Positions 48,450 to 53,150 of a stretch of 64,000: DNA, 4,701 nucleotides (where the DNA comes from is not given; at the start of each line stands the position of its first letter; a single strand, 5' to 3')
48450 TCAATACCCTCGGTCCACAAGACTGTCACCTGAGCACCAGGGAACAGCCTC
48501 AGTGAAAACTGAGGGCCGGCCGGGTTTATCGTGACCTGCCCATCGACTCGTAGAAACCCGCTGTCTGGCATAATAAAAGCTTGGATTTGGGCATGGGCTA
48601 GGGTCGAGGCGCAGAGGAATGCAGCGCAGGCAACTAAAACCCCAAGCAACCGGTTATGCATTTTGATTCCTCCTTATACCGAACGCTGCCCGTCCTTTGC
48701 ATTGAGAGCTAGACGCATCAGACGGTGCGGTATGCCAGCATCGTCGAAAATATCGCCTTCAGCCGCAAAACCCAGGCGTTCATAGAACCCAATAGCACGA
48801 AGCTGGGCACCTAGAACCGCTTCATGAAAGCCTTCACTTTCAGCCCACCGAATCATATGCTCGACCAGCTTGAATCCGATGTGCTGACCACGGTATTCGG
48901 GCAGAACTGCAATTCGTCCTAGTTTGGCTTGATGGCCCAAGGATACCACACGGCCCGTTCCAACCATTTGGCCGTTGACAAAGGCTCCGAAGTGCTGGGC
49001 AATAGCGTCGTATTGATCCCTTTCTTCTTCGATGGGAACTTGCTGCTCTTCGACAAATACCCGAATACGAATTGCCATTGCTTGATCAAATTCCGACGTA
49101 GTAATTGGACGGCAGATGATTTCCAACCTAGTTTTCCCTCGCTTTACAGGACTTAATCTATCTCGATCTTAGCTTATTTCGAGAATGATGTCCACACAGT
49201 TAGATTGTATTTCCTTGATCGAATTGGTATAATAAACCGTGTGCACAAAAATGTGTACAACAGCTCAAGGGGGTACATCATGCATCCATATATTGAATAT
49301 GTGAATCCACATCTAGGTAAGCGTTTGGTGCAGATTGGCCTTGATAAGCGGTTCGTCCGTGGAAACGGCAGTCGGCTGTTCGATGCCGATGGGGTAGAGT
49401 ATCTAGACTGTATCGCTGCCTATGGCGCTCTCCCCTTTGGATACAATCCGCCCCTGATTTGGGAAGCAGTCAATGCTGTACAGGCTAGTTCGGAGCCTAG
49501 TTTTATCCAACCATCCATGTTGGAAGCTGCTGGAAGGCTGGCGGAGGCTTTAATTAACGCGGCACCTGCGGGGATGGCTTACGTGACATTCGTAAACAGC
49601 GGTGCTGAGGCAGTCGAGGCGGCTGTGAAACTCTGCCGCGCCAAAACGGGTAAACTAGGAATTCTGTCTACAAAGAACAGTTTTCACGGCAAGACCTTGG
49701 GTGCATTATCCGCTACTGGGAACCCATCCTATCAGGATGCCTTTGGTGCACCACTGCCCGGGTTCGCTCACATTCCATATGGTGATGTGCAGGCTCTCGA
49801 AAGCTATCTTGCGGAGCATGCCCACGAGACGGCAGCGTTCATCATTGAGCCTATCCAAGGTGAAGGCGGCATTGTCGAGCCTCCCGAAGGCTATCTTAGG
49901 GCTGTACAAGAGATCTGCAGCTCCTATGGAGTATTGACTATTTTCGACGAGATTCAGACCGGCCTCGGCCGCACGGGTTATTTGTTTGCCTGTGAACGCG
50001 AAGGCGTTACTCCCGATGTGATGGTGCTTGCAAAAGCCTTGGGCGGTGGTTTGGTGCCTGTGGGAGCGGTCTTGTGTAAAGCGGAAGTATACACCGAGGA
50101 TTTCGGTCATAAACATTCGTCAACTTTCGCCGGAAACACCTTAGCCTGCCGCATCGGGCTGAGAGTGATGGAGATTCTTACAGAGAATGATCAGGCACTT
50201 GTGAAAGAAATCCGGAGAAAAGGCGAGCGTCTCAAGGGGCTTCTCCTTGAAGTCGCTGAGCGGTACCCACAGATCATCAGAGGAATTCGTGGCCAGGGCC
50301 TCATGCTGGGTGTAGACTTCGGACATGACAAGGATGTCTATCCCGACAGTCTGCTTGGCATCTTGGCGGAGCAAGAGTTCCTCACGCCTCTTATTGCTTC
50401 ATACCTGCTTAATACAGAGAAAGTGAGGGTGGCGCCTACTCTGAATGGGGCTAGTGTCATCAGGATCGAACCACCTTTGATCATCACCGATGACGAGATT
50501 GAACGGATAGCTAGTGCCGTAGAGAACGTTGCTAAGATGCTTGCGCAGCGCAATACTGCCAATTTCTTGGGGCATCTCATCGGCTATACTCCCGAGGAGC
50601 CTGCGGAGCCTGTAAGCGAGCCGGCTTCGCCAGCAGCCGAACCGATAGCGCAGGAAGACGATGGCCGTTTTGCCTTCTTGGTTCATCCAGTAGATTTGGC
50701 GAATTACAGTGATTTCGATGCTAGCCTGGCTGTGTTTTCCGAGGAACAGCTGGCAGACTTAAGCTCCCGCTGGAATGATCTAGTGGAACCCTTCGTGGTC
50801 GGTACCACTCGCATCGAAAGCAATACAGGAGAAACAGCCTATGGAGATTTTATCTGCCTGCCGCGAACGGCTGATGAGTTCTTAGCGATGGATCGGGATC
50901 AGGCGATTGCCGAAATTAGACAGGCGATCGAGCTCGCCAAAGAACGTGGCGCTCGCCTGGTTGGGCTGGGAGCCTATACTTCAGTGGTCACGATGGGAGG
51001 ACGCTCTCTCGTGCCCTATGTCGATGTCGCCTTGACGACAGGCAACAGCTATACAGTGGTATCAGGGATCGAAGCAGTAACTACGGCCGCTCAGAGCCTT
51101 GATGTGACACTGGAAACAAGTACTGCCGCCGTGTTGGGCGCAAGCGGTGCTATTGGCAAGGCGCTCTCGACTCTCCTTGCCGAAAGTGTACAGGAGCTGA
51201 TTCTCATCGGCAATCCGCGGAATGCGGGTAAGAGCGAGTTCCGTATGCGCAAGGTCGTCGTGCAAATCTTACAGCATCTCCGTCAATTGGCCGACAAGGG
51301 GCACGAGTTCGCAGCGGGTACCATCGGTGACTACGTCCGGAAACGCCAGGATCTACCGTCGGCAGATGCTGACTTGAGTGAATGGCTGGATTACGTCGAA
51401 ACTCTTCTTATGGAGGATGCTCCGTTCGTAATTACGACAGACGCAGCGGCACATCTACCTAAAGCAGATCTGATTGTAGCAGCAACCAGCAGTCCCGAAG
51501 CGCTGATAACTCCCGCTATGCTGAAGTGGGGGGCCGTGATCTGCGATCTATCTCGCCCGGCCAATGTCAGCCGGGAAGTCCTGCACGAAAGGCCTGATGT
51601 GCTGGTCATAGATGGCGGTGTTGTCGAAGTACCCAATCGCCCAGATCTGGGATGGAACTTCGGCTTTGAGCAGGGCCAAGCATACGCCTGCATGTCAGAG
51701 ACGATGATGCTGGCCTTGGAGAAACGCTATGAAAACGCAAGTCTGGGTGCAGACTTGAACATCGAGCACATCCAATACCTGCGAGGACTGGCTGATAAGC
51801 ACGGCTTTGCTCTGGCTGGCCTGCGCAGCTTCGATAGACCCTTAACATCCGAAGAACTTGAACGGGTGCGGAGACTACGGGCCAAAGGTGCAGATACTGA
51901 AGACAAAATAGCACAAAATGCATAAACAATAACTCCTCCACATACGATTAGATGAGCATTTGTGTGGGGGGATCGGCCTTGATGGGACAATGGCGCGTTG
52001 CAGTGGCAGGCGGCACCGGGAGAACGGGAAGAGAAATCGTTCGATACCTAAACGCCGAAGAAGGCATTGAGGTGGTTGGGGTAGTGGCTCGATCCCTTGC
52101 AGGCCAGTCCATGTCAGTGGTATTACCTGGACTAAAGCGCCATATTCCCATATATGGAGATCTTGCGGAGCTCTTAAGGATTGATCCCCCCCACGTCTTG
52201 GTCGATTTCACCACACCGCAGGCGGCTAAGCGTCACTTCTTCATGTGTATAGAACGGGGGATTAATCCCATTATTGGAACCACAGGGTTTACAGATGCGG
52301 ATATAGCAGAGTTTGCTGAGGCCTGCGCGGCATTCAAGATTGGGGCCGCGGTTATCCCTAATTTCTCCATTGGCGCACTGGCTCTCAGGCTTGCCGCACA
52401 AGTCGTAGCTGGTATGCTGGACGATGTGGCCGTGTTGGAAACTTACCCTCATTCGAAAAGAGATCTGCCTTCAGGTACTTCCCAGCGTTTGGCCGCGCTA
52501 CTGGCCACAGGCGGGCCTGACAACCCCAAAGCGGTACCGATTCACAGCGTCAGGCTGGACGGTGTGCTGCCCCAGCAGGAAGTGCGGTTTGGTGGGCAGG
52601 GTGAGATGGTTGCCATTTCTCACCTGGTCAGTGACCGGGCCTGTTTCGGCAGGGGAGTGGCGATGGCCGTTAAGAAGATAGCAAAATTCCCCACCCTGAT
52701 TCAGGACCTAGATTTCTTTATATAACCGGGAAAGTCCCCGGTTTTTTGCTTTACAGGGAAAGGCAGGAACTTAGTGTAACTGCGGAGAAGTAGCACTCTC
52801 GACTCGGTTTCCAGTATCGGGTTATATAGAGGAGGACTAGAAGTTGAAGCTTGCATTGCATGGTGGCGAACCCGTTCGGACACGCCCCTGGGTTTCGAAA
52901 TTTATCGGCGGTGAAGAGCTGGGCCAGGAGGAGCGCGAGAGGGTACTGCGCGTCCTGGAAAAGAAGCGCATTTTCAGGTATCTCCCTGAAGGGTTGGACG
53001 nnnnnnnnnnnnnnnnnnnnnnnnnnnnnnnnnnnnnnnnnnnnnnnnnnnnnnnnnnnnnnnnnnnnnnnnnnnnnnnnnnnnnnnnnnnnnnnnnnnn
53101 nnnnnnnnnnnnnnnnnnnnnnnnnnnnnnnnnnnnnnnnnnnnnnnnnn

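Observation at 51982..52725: DapB homolog with degenerate catalytic His/Lys motif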

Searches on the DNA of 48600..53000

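Call 69: search_rna_families(source=window, start=48600, end=53000, threshold=evalue, max_evalue=1)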
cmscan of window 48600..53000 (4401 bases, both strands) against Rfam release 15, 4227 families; matches with E-value up to 1: 1.
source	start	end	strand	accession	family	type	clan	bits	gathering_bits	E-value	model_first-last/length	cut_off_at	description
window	50650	50761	-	RF01866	ceN33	Gene; snRNA; snoRNA; CD-box;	-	20.1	75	0.71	1-118/118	no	C. elegans snoRNA ceN33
